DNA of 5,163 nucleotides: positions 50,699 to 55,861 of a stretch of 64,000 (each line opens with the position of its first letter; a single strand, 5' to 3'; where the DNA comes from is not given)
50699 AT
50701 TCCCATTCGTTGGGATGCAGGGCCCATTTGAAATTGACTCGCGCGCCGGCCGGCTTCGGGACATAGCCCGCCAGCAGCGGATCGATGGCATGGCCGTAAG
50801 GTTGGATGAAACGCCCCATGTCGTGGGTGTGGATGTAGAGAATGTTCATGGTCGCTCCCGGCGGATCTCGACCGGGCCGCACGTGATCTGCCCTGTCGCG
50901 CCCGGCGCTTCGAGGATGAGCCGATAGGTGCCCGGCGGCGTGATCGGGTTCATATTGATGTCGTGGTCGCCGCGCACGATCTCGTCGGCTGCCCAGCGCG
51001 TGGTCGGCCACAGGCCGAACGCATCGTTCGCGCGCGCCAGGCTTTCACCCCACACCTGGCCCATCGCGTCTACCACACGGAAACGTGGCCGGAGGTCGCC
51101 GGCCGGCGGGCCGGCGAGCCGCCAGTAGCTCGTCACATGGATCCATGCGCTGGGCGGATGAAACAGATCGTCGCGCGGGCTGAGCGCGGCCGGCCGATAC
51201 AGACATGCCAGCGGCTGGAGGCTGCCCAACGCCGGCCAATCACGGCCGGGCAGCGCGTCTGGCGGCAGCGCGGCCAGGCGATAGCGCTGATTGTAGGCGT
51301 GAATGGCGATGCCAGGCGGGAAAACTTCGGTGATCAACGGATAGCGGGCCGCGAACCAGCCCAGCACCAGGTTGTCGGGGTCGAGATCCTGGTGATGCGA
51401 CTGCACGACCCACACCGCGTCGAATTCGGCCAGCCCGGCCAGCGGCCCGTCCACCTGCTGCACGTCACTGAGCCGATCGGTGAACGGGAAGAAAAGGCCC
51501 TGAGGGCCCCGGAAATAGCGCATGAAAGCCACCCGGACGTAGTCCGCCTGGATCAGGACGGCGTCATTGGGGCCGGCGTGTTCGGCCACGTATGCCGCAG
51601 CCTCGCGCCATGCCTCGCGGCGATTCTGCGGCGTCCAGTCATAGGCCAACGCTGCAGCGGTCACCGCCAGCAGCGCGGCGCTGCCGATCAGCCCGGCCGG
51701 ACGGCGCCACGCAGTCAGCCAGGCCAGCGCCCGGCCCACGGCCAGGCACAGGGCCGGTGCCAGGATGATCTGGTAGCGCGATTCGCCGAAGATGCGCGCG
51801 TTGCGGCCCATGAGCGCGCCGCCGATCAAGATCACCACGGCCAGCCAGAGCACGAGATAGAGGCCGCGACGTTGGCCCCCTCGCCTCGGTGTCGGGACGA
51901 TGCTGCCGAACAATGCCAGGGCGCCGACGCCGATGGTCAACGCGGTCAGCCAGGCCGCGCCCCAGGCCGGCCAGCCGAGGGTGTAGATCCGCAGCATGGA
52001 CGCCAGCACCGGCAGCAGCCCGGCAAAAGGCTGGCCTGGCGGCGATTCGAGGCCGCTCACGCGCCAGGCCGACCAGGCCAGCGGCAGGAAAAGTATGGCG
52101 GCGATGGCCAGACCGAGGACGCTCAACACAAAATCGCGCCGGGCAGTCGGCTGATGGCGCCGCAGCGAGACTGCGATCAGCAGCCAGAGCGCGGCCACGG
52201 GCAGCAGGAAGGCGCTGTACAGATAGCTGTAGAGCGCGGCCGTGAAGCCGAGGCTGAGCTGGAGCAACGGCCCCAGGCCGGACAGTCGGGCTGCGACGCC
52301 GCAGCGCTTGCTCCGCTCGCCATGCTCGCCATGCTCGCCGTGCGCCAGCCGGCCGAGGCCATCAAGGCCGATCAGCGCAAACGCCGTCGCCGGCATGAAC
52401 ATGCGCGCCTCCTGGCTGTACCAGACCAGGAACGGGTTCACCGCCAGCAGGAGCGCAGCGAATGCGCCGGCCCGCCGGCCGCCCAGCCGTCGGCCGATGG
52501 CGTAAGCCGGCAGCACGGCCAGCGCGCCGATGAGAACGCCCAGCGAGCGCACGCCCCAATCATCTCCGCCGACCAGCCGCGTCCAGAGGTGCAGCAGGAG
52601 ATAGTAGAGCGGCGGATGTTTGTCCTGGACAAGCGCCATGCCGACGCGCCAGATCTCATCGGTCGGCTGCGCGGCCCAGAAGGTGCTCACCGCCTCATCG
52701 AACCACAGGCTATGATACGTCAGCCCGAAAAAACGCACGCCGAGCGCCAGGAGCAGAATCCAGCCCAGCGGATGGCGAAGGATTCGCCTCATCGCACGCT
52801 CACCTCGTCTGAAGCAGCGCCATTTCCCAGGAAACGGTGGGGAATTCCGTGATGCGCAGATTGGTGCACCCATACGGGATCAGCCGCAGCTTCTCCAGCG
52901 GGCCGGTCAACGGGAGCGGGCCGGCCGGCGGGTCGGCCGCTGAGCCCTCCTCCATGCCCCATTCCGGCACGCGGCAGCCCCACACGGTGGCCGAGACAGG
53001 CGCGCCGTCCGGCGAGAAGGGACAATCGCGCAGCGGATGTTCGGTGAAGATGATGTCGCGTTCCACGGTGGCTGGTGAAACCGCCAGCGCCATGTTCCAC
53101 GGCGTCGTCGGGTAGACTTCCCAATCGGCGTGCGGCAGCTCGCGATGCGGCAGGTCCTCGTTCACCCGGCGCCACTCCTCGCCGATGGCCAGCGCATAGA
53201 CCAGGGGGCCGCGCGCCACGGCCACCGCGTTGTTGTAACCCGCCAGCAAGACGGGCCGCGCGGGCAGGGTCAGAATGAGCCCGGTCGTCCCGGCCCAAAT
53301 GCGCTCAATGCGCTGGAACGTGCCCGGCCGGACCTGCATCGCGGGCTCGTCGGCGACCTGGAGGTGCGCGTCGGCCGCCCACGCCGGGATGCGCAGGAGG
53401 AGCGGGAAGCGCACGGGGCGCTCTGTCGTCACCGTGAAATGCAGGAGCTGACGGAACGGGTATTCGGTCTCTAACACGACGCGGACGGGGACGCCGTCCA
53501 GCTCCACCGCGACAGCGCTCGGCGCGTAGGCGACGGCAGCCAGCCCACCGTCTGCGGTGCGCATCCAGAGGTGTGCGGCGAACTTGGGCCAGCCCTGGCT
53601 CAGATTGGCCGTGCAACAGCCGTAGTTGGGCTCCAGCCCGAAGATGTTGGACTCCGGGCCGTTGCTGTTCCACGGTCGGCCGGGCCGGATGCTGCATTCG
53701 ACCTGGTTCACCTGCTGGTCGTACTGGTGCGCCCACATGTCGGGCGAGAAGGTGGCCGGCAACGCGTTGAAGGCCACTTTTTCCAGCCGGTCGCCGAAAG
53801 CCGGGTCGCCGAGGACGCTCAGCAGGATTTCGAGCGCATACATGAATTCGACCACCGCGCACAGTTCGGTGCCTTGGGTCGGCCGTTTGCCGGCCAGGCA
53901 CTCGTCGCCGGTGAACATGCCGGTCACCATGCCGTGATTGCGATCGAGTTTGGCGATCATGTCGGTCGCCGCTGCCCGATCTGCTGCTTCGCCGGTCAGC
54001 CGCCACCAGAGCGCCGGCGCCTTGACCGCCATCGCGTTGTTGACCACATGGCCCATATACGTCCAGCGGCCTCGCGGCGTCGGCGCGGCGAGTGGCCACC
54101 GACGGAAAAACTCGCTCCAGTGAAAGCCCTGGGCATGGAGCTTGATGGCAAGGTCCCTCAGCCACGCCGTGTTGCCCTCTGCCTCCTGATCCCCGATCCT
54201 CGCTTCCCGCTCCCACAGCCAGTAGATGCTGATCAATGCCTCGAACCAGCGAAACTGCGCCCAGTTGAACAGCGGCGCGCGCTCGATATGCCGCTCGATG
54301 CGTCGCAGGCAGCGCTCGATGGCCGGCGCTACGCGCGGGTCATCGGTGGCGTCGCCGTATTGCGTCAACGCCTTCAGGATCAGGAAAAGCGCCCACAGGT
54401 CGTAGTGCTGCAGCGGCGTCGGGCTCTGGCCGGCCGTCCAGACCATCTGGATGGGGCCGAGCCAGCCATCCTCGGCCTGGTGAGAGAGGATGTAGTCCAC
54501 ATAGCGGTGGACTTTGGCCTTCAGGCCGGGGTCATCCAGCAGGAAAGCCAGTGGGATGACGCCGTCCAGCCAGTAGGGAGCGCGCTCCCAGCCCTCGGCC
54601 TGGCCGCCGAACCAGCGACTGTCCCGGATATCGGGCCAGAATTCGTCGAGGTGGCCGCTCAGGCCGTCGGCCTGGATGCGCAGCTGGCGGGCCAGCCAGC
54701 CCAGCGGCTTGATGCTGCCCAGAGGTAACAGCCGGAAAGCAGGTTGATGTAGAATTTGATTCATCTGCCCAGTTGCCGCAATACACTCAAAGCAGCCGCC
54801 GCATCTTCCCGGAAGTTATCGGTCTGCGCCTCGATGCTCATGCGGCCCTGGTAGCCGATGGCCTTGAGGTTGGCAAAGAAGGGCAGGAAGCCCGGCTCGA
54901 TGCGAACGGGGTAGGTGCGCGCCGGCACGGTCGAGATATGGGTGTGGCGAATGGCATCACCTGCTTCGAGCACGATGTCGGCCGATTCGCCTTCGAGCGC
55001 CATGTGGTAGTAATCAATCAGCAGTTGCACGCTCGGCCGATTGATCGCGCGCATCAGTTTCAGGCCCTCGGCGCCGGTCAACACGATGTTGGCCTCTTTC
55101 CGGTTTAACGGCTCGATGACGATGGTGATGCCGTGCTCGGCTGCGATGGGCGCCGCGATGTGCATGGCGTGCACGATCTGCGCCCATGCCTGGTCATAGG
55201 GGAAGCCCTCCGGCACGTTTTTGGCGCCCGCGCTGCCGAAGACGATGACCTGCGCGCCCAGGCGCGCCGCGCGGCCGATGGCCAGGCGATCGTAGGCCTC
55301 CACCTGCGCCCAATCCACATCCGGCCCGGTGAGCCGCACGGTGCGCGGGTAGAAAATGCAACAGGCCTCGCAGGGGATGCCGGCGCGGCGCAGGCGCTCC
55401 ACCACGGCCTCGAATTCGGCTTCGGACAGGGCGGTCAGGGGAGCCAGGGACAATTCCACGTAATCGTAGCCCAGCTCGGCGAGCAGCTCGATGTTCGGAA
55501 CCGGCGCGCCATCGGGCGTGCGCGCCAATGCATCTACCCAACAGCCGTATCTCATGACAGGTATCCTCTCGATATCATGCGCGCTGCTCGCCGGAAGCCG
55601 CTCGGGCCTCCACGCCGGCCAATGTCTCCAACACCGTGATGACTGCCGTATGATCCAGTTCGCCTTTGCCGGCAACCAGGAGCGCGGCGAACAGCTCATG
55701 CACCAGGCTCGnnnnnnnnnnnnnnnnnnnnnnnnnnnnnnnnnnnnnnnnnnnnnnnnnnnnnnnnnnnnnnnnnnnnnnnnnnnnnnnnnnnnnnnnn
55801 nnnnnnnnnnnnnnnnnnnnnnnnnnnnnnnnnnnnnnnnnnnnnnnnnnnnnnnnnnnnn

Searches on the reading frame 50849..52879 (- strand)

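Call 20: search_protein_families(library=pfam, proteins=[window:50849-52879:-], max_evalue=0.00001)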
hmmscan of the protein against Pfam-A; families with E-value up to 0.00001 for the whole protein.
window:50849-52879:- (677 aa): 1 family
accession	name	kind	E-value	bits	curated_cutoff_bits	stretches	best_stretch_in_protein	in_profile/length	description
PF13231.12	PMT_2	-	5.2e-12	46.7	26.1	1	87-159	1-73/160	Dolichyl-phosphate-mannose-protein mannosyltransferase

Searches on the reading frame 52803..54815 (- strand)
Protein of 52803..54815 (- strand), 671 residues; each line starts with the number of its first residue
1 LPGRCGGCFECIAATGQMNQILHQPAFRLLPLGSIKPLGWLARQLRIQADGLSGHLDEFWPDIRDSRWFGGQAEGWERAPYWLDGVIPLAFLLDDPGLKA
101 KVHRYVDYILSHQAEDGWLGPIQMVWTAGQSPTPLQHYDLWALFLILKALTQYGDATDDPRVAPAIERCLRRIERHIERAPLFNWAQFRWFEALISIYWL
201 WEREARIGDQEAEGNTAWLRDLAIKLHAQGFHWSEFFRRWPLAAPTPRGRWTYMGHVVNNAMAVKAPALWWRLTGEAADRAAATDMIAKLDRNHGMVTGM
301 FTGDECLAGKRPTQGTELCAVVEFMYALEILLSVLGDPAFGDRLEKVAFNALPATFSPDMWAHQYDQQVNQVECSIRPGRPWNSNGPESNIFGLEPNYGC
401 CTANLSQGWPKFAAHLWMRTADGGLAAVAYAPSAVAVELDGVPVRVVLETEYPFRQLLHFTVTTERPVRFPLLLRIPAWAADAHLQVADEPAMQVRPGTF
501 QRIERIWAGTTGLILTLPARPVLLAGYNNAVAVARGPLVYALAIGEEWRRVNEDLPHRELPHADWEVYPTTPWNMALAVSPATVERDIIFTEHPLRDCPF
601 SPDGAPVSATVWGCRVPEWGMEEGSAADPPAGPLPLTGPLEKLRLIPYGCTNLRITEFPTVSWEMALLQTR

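Call 20: search_protein_families(library=pfam, proteins=[window:52803-54815:-], max_evalue=0.00001)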
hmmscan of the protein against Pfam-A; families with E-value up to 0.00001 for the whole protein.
window:52803-54815:- (671 aa): 2 families
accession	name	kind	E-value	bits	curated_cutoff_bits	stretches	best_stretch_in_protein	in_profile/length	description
PF07944.18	Beta-AFase-like_GH127_cat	-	6.2e-14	52.2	24.9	1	81-413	62-375/376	Beta-L-arabinofuranosidase, GH127 catalytic domain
PF20736.2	Glyco_hydro127M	-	1.8e-13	50.9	24.2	1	427-518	4-94/95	Beta-L-arabinofuranosidase, GH127 middle domain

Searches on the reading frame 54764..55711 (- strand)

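Call 20: search_protein_families(library=pfam, proteins=[window:54764-55711:-], max_evalue=0.00001)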
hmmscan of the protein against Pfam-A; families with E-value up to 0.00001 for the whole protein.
window:54764-55711:- (316 aa): 1 family
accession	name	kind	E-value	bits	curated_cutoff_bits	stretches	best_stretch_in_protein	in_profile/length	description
PF01261.30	AP_endonuc_2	-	1e-36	127.3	31.1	1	74-313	1-248/249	Xylose isomerase-like TIM barrel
